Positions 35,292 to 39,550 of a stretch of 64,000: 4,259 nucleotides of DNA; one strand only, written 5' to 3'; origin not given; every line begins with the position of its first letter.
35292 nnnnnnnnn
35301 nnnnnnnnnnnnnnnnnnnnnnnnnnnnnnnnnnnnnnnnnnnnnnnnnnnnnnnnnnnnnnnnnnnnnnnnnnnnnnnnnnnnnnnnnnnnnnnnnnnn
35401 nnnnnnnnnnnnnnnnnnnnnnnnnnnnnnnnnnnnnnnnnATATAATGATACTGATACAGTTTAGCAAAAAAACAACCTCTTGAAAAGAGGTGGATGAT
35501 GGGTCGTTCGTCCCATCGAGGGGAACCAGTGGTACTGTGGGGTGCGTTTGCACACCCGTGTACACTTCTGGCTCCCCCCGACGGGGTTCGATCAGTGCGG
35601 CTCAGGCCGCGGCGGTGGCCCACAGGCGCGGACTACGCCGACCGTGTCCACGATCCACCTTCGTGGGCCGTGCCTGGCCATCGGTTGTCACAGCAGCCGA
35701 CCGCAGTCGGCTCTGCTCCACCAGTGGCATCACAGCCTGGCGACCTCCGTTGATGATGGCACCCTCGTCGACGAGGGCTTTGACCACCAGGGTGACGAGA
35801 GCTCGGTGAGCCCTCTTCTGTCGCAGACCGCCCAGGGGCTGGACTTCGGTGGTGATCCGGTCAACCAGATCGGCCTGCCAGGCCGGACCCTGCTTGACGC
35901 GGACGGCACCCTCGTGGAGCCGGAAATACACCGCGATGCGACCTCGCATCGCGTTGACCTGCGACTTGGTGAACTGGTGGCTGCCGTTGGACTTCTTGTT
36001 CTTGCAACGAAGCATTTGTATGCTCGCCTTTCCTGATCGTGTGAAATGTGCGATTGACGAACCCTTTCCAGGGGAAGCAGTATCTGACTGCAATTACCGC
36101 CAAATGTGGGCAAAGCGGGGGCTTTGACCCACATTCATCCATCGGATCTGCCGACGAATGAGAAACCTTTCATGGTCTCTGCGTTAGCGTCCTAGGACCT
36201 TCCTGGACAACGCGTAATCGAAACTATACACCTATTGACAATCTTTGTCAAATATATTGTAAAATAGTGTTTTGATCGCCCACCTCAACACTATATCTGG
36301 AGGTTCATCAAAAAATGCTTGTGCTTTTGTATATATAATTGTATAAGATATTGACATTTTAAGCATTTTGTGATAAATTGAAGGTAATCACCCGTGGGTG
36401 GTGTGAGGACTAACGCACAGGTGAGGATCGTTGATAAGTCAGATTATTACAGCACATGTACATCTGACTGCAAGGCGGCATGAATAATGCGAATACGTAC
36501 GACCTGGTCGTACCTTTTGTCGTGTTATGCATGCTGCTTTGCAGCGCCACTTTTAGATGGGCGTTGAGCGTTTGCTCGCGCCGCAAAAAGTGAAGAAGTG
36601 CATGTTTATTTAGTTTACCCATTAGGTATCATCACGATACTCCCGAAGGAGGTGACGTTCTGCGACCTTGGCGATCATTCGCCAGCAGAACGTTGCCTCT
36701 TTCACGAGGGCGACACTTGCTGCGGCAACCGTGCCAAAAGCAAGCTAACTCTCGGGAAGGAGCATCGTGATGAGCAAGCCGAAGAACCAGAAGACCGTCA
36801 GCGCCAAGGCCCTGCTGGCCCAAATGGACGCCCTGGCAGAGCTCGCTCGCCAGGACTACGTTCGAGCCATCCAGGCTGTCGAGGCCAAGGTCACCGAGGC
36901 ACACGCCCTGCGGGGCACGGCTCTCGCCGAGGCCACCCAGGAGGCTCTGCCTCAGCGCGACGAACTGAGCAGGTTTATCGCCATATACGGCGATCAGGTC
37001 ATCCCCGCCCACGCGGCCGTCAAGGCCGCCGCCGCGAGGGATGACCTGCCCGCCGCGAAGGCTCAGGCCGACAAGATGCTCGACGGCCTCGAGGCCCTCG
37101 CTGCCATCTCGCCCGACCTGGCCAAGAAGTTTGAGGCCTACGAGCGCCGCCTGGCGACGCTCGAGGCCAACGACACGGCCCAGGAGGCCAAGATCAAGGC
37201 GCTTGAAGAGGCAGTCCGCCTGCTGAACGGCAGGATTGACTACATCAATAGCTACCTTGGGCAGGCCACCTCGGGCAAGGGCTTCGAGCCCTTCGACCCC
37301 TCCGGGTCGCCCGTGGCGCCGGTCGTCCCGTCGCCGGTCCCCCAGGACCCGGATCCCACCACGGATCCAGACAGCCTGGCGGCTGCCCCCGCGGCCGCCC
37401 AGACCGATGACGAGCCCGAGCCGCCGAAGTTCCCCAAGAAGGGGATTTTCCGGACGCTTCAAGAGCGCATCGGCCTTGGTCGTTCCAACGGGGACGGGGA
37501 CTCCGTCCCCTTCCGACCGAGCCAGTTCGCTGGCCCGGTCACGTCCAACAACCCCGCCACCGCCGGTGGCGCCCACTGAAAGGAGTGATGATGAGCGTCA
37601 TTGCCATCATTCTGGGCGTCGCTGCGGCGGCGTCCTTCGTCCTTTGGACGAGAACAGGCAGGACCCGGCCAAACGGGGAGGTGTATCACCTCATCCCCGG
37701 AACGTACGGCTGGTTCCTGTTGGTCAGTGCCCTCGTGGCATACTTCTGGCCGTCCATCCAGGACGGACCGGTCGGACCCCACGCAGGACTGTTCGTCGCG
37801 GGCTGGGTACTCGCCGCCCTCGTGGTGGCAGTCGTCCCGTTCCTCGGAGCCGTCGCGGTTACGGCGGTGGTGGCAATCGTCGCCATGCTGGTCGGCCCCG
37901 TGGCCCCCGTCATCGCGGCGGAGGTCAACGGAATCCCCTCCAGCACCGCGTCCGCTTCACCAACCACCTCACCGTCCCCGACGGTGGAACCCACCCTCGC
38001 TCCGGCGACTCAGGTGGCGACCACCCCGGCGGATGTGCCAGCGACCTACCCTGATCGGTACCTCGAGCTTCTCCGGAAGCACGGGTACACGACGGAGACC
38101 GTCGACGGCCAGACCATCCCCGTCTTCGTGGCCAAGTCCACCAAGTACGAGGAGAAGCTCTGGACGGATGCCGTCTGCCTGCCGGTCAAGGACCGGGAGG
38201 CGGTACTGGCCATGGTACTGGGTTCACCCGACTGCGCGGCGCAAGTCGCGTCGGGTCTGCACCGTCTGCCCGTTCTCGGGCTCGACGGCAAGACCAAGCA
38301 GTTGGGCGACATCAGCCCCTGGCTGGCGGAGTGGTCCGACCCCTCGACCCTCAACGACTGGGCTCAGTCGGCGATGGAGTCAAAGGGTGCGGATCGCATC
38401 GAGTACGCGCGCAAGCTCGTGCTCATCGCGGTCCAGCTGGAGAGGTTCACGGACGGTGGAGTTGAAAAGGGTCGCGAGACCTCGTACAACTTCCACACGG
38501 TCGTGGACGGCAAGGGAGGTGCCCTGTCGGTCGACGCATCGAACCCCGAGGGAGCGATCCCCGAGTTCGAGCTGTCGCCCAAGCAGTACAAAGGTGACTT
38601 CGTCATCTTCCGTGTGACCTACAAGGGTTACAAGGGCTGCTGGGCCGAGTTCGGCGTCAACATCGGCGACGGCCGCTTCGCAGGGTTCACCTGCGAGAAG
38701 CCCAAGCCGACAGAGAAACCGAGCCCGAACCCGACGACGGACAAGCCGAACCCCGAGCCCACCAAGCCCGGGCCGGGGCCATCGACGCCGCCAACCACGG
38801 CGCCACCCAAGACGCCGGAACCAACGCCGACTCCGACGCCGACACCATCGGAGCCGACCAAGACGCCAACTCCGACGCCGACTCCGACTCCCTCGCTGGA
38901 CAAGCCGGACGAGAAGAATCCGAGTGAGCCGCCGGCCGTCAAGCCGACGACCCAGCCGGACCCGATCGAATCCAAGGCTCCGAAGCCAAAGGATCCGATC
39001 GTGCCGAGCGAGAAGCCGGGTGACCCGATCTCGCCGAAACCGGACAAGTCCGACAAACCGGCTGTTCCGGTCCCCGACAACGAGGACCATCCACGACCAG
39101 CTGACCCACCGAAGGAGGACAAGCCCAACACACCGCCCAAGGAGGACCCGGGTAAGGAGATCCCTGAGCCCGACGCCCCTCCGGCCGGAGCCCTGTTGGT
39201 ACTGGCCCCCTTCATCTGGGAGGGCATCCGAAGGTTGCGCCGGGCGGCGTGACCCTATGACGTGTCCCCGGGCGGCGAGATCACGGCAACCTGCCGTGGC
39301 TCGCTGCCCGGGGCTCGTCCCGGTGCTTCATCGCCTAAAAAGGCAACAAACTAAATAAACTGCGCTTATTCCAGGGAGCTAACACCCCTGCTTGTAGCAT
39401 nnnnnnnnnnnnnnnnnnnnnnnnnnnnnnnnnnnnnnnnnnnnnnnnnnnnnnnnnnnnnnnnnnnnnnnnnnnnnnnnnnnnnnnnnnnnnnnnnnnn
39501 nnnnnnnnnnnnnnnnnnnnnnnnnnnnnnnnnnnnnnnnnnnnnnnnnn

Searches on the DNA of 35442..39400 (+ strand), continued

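Call 102: search_with_rna_model(model_id=R1, sources=[L080, L081, L082, L083, L084, L085, L086, L087, L088, L089, L090, L091, L092, L093, L094, L095, L096, L097, L098, L099, L100, L101, L102, L103, L104, L105, L106, L107, L108, L109, L110, L111, L112, L113, L114, L115, L116, L117, L118, L119, L120, L121, L122, L123, L124, L125, L126, L127, L128, L129, L130, L131, L132, L133, L134, L135, L136, L137, L138, L139], max_evalue=0.001)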
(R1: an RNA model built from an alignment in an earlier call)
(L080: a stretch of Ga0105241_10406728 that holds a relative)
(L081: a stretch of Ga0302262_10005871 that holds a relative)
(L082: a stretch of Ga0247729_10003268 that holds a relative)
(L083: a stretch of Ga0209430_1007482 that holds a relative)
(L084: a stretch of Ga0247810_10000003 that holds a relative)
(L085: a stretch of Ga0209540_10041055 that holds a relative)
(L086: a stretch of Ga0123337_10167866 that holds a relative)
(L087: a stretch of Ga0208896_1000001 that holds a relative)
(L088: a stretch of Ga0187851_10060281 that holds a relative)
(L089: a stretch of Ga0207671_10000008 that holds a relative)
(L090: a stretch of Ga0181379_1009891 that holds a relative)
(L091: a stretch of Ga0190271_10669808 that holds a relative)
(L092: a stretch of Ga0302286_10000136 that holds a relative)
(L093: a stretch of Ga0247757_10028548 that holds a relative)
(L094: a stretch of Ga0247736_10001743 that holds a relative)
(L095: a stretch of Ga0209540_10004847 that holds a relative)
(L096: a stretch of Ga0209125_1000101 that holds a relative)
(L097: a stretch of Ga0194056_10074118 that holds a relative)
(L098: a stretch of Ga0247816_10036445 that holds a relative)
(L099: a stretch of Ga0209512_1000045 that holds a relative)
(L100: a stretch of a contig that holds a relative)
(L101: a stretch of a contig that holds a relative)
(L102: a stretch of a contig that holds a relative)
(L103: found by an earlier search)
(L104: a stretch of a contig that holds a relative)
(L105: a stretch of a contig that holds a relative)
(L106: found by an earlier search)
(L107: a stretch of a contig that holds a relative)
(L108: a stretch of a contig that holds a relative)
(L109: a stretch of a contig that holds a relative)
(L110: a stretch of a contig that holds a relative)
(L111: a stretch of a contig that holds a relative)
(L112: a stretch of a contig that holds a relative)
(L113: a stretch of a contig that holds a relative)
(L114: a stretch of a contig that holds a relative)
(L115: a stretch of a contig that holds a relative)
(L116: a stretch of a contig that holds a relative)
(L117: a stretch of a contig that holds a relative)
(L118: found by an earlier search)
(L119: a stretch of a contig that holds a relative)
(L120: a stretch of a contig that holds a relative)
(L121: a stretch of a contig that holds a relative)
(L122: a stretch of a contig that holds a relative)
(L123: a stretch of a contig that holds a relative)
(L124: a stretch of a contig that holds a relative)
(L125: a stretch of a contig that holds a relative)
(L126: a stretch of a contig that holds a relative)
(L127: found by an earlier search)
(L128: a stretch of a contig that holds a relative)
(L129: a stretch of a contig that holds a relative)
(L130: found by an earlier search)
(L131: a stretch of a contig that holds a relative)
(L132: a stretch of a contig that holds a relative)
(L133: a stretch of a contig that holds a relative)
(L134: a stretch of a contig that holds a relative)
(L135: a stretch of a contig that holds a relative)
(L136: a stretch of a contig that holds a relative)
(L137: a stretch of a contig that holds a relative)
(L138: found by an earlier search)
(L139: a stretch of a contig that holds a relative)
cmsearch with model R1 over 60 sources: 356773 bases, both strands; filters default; matches with E-value up to 0.001: 46.
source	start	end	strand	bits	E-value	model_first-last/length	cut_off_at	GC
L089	501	666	-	109.5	2.2e-24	1-167/167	no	0.47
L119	6314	6470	-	96.5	3.2e-21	1-167/167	no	0.42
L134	969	1119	+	80.3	2.7e-17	1-167/167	no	0.51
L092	5300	5433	+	72.5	2.1e-15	1-167/167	no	0.47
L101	475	608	-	72.5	2.1e-15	1-167/167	no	0.47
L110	8022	8155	+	72.5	2.1e-15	1-167/167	no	0.47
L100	3628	3768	-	70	8.9e-15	1-167/167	no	0.47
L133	1651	1797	-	57.1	1.2e-11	1-167/167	no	0.36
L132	2507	2664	+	53.8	7.4e-11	1-167/167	no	0.39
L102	234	407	-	46.2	5.1e-09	1-167/167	no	0.44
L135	10331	10493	+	43.2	2.8e-08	1-167/167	no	0.44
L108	6612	6749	+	42.5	4.1e-08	1-167/167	no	0.36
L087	3866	3990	-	41.8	6.2e-08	1-167/167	no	0.47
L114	12887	12970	-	39.2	2.6e-07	20-167/167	5'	0.42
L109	3047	3155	+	38.9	3.1e-07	1-167/167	no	0.5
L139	227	373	+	36.2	1.4e-06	1-167/167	no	0.51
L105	538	682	+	36.1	1.5e-06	1-167/167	no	0.46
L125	1493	1644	-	35.7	1.9e-06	1-167/167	no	0.43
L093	1604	1714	-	35.2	2.4e-06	1-167/167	no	0.47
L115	248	395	+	35.2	2.4e-06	1-167/167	no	0.47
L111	6064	6201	+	35.1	2.5e-06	1-167/167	no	0.46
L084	3051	3163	+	34.5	3.7e-06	1-167/167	no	0.42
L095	5481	5591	+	34.3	4e-06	1-167/167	no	0.37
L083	3634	3749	+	34.1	4.6e-06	1-167/167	no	0.34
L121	14665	14774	+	33.9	5.2e-06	1-167/167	no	0.45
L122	1618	1709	-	33.6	5.9e-06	1-167/167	no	0.34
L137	350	477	-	33.5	6.3e-06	1-167/167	no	0.37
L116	997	1109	+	33.4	6.6e-06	1-167/167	no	0.46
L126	476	588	-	33.3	7e-06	1-167/167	no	0.44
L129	2162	2326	+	33.1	7.9e-06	1-167/167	no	0.43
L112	7294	7407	-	32.5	1.1e-05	1-167/167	no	0.39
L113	6757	6897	-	31.5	1.9e-05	1-167/167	no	0.49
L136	1487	1613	+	31.2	2.3e-05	1-167/167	no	0.43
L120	4008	4141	-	29.6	5.5e-05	1-167/167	no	0.37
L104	1567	1734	-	29.6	5.6e-05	1-167/167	no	0.42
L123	4344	4475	+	29.6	5.6e-05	1-167/167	no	0.31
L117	1410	1511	+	28.5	0.0001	1-167/167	no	0.43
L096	3734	3883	-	27.8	0.00015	1-167/167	no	0.35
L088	1871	1982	-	27.2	0.00021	1-167/167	no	0.38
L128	1328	1500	-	27.2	0.00022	1-167/167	no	0.34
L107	1969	2013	-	26.6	0.0003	43-86/167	no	0.42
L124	904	1003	+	26.4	0.00034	1-167/167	no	0.4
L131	1002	1126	-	26.2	0.00037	1-167/167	no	0.3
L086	295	407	+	26.2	0.00037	1-167/167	no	0.43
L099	2627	2668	-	25.3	0.0006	43-86/167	no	0.31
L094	6707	6877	+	24.5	0.00096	1-167/167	no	0.42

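Call 108: search_with_rna_model(model_id=R1, sources=[window, L002, L004, L007, L010, L011, L013, L014, L015, L017, L041, L027, L073, L026, L032, L079, L056, L057, L066, L048, L078, L059, L043, L033, L036, L049, L046, L040, L075, L070, L067, L053, L058, L029, L089, L119, L134, L092, L100, L133, L132, L102, L135, L108, L087, L109], max_evalue=0.00001, make_alignment=true)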
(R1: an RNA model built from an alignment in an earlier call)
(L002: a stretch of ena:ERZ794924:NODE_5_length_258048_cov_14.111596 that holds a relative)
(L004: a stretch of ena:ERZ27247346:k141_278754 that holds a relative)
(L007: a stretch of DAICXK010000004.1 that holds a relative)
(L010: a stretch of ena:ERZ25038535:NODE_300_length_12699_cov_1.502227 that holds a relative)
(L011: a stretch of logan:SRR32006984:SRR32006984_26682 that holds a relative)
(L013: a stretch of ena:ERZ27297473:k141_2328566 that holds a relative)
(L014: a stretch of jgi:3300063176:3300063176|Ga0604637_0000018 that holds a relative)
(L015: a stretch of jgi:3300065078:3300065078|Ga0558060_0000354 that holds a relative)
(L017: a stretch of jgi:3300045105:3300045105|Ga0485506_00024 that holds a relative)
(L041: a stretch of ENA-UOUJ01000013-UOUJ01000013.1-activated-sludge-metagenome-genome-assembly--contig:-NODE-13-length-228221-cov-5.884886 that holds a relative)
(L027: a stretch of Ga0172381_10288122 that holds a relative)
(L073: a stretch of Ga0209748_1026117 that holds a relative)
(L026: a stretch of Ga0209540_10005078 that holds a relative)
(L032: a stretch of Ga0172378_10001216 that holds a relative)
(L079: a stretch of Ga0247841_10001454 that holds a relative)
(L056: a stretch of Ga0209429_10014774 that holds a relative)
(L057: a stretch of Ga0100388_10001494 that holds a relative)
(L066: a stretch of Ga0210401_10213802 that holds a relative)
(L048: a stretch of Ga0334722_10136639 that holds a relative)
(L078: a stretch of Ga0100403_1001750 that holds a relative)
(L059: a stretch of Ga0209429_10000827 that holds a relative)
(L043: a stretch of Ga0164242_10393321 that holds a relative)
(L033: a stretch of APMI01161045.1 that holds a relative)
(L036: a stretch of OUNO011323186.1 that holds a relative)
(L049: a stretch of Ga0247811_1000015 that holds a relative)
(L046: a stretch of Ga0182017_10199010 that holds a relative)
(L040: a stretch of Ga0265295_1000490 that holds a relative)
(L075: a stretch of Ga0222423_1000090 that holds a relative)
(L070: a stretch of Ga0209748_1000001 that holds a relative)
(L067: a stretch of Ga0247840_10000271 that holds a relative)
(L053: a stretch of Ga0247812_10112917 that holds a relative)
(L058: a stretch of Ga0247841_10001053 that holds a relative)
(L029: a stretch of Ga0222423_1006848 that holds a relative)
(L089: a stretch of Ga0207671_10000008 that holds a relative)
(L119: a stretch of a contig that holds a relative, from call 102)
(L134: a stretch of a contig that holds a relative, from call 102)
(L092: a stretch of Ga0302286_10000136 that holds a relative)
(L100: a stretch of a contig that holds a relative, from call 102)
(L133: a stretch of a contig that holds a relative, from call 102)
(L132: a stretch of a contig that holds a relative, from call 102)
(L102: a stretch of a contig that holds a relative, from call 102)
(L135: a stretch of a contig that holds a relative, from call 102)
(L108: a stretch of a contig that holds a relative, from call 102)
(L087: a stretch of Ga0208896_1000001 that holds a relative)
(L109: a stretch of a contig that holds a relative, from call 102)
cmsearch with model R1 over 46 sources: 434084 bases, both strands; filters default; matches with E-value up to 0.00001: 47.
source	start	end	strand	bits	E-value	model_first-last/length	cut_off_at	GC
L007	4806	4973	+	179.4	3e-41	1-167/167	no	0.49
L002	8783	8950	+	179.1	3.6e-41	1-167/167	no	0.49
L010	6703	6870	+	172.3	1.6e-39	1-167/167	no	0.48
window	36383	36554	+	167.3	2.6e-38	1-167/167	no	0.48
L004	8936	9087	+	139.1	1.8e-31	1-167/167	no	0.46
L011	2124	2274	+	133.7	3.6e-30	1-167/167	no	0.48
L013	7171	7328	+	128.8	5.8e-29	1-167/167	no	0.51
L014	6208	6370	+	119.9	8.4e-27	1-167/167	no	0.5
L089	501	666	-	109.5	2.7e-24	1-167/167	no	0.47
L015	6187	6360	+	107.6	8.1e-24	1-167/167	no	0.48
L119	6314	6470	-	96.5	3.9e-21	1-167/167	no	0.42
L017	5896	6045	+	94.3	1.4e-20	1-167/167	no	0.47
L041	1463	1618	-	94.3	1.4e-20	1-167/167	no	0.45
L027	157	320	-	87.5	6.1e-19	1-167/167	no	0.52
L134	969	1119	+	80.3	3.3e-17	1-167/167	no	0.51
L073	2140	2263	+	74.4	8.8e-16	1-167/167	no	0.44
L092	5300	5433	+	72.5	2.6e-15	1-167/167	no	0.47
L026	4226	4372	+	70.6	7.8e-15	1-167/167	no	0.41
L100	3628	3768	-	70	1.1e-14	1-167/167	no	0.47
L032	11938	12090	-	69.9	1.1e-14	1-167/167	no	0.41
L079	8532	8680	-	66.1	9.2e-14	1-167/167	no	0.47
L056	1191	1356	+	62.9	5.6e-13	1-167/167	no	0.42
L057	101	231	+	59.7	3.4e-12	1-167/167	no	0.39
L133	1651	1797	-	57.1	1.5e-11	1-167/167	no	0.36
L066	1143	1296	-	57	1.5e-11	1-167/167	no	0.45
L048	1555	1689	+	56.9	1.6e-11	1-167/167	no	0.38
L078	1849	2006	-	53.8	8.9e-11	1-167/167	no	0.39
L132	2507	2664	+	53.8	8.9e-11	1-167/167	no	0.39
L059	4855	4965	+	53.7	9.5e-11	1-167/167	no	0.39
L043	140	293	+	52.8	1.6e-10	1-167/167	no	0.42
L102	234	407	-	46.2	6.2e-09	1-167/167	no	0.44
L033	113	263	-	43.5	2.9e-08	1-167/167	no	0.5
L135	10331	10493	+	43.2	3.3e-08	1-167/167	no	0.44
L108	6612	6749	+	42.5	5e-08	1-167/167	no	0.36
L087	3866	3990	-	41.8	7.5e-08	1-167/167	no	0.47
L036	8168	8284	-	41.6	8.3e-08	1-167/167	no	0.47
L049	9282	9442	+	41.3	1e-07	1-167/167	no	0.4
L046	366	478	+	41.2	1.1e-07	1-167/167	no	0.37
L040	3473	3640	-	41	1.2e-07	1-167/167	no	0.47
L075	5221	5371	-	40.6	1.4e-07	1-167/167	no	0.46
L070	4306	4456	+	39.1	3.4e-07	1-167/167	no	0.42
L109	3047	3155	+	38.9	3.8e-07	1-167/167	no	0.5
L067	5293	5445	-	38.4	5e-07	1-167/167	no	0.41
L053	925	1028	+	38.2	5.6e-07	1-167/167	no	0.41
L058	13388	13518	-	38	6.3e-07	1-167/167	no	0.45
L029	2223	2397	+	37.8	7.1e-07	1-167/167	no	0.49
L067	4441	4552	-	36.9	1.2e-06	1-167/167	no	0.34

Alignment A11: 47 matches aligned to the model, 301 columns, each read 5' to 3' on its own strand. Consensus structure (alignment columns), stored with it:
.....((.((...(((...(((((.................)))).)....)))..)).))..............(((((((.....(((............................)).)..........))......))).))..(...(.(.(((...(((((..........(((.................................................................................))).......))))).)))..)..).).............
